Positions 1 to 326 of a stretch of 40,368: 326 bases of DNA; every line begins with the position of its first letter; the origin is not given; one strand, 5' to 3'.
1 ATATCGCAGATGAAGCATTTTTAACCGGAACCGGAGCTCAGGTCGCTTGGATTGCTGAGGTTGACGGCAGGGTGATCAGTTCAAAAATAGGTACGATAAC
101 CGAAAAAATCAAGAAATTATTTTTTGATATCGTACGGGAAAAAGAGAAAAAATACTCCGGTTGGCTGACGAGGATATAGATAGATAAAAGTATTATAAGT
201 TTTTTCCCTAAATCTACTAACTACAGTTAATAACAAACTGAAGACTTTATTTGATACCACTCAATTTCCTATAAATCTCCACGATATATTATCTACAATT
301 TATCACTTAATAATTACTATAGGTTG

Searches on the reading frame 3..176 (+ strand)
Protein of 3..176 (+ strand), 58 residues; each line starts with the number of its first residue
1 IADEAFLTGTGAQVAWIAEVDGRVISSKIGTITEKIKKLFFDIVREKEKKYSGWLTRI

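Call 93: search_protein_families(library=pfam, proteins=[window:3-176:+], max_evalue=0.001)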
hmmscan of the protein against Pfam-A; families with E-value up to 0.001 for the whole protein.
window:3-176:+ (58 aa): 0 families

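Call 95: search_solved_structures(query=window:3-176:+, max_evalue=1, show_alignments=0)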
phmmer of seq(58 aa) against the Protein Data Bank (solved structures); distinct sequences matched with E-value up to 1: 26.
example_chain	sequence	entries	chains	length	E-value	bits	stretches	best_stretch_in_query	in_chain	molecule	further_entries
4whx_A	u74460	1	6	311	6.6e-12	48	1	2-58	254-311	Branched-chain-amino-acid transaminase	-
3u0g_A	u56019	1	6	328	7.6e-12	47.8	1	2-58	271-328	Putative branched-chain amino acid aminotransferase IlvE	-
6nst_A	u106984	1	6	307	5.3e-11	45.1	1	1-57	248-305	Branched-chain-amino-acid aminotransferase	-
5ce8_A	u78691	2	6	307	2.4e-09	40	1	2-57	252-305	Branched-chain amino acid aminotransferase | Branched-chain-amino-acid aminotransferase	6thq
1wrv_A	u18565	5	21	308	4.2e-06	29.8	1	2-57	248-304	Branched-Chain Amino Acid Aminotransferase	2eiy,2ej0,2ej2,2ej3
1a3g_A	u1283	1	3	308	1.9e-05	27.8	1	1-57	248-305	BRANCHED-CHAIN AMINO ACID AMINOTRANSFERASE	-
1i1k_A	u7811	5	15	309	1.9e-05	27.8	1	1-57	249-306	BRANCHED-CHAIN AMINO ACID AMINOTRANSFERASE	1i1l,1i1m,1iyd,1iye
7nea_A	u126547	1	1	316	2.4e-05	27.5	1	1-57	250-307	Branched-chain-amino-acid aminotransferase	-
6gkr_A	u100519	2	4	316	2.4e-05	27.5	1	1-57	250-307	Branched-chain-amino-acid aminotransferase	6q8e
7neb_A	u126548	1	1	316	2.4e-05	27.5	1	1-57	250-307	Branched-chain-amino-acid aminotransferase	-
5mqz_A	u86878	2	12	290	7.2e-05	26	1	2-43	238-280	Putative branched-chain-amino-acid aminotransferase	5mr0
6h65_A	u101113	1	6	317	0.0003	24.1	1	1-56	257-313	Branched-chain-amino-acid aminotransferase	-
5e25_A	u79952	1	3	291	0.00081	22.7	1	2-41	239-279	branched-chain aminotransferase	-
5cm0_A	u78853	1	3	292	0.00082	22.7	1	2-41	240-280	Branched-chain transaminase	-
9j32_A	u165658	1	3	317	0.0013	22.1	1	2-43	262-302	Aminotransferase, class 4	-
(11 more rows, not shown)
